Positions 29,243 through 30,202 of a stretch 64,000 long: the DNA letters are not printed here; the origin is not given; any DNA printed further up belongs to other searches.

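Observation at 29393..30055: aIF-1A with a eukaryote-like poly-acidic C-terminal tail containing three DDDD-DLFG repeats and a DIDALF terminus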

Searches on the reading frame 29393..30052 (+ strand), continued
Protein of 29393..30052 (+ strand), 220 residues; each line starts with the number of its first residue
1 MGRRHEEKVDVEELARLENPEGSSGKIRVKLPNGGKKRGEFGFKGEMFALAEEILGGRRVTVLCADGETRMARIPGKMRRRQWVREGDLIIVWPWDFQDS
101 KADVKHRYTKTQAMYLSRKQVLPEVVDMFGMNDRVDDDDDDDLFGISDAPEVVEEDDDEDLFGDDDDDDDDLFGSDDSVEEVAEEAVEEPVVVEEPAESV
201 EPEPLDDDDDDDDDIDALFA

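Call 33: find_related_loci(query=window:29393-30052:+, collection=viral_contigs, flank=10000)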
Query window:29393-30052:+ (220 aa) in viral_contigs; peptide patterns used: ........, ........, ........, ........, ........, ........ (x = any residue, [..] = any of these).
600 stretches matched a pattern, but none encodes a relative of the query by tblastn (E <= 1e-3).

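Call 48: predict_structure(alignment_id=A3)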
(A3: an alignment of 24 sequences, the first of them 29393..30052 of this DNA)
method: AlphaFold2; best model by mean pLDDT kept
length: 220 residues; sequences in the alignment: 24
mean_pLDDT: 42.2   pTM: 0.20
mean pLDDT of the five models: 42.2, 41.8, 38.0, 37.6, 37.6
residues with pLDDT >= 90: 0; 70-90: 0; 50-70: 45; < 50: 175
segments of 3 or more residues with pLDDT < 50: 1-73, 75-86, 88-90, 92-142, 144-157, 176-178, 183-186, 188-190, 196-201
pLDDT, mean of each block of 10 residues (from residue 1): 35 40 30 30 31 37 46 45 45 39 31 42 36 44 40 46 56 51 46 47 54 60
secondary structure, 60 per line:
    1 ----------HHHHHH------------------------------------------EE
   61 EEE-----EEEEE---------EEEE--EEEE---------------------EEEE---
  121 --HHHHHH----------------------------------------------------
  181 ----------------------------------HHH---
elements in order: H11-16 E59-63 E69-73 E83-86 E89-92 E114-117 H123-128

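Call 51: find_encoding_contigs(protein=P0126, flank=10000, max_places=4)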
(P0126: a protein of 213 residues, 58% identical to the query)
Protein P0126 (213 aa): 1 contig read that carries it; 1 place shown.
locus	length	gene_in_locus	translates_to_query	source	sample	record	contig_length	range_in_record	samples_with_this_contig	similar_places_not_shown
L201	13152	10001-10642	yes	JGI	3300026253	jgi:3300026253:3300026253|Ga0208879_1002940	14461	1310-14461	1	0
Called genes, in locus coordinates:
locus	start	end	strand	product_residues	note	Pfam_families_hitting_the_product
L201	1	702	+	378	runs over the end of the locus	PF00374:NiFeSe_Hases (weak), PF00346:Complex1_49kDa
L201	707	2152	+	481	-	PF00146:NADHdh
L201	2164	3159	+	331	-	PF13183:Fer4_8 (faint), PF13187:Fer4_9 (faint), PF14697:Fer4_21 (faint), PF12797:Fer4_2 (faint), PF12800:Fer4_4 (faint), PF12838:Fer4_7 (faint), PF13237:Fer4_10 (faint), PF00037:Fer4 (weak), +1 more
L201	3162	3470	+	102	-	PF00499:Oxidored_q3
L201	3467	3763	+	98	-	-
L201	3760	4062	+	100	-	PF00420:Oxidored_q2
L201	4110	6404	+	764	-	PF00662:Proton_antipo_N, PF00361:Proton_antipo_M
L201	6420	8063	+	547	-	PF00361:Proton_antipo_M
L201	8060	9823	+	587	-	PF00361:Proton_antipo_M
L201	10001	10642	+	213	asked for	PF01176:eIF-1a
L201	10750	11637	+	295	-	PF01636:APH (faint), PF01163:RIO1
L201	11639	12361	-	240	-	PF00013:KH_1 (weak), PF21800:KH_KRR1_2nd (faint), PF22675:KH-I_KHDC4-BBP (faint), PF22891:KH_PNO1_2nd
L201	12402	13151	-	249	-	?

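Call 52: find_encoding_contigs(protein=P0134, flank=8000, max_places=3)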
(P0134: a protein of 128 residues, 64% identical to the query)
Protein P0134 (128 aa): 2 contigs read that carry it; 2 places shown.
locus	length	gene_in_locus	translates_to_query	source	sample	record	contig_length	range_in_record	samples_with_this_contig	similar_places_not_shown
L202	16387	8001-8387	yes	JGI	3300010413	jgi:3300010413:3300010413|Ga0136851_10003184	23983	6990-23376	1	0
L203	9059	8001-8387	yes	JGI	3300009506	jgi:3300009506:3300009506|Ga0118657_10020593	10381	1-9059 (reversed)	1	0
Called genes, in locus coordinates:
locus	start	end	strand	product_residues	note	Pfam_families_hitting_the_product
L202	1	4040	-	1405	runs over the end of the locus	-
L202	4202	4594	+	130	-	-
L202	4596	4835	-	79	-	-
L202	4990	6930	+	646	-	PF17957:Big_7 (faint), PF19077:Big_13 (faint), PF13750:Big_3_3 (faint), PF07705:CARDB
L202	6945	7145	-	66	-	-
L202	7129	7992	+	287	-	-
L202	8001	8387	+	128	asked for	PF01176:eIF-1a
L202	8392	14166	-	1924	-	PF01839:FG-GAP (faint), PF13517:FG-GAP_3, PF17892:Cadherin_5 (faint), PF17963:Big_9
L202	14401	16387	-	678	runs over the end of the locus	PF17803:Cadherin_4 (faint), PF17892:Cadherin_5, PF17963:Big_9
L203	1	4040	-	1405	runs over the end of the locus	-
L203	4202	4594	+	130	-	-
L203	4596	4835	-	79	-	-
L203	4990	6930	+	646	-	PF17957:Big_7 (faint), PF19077:Big_13 (faint), PF13750:Big_3_3 (faint), PF07705:CARDB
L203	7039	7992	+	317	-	-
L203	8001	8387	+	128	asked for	PF01176:eIF-1a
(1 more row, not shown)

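Call 56: predict_structure(alignment_id=A4)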
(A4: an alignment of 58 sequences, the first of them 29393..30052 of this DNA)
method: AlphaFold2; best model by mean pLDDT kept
length: 220 residues; sequences in the alignment: 58
mean_pLDDT: 72.2   pTM: 0.53
mean pLDDT of the five models: 72.2, 71.1, 70.9, 69.7, 69.5
residues with pLDDT >= 90: 73; 70-90: 25; 50-70: 108; < 50: 14
segments of 3 or more residues with pLDDT < 50: 37-39, 175-177
pLDDT, mean of each block of 10 residues (from residue 1): 59 65 75 63 80 95 96 93 92 94 95 91 86 54 52 54 53 52 57 63 61 59
secondary structure, 60 per line:
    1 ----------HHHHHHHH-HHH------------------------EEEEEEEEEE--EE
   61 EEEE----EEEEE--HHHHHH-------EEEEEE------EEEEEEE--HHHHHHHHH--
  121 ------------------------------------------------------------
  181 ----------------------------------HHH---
elements in order: H11-18 E47-56 E59-64 E69-73 H76-81 E89-94 E101-107 H110-118
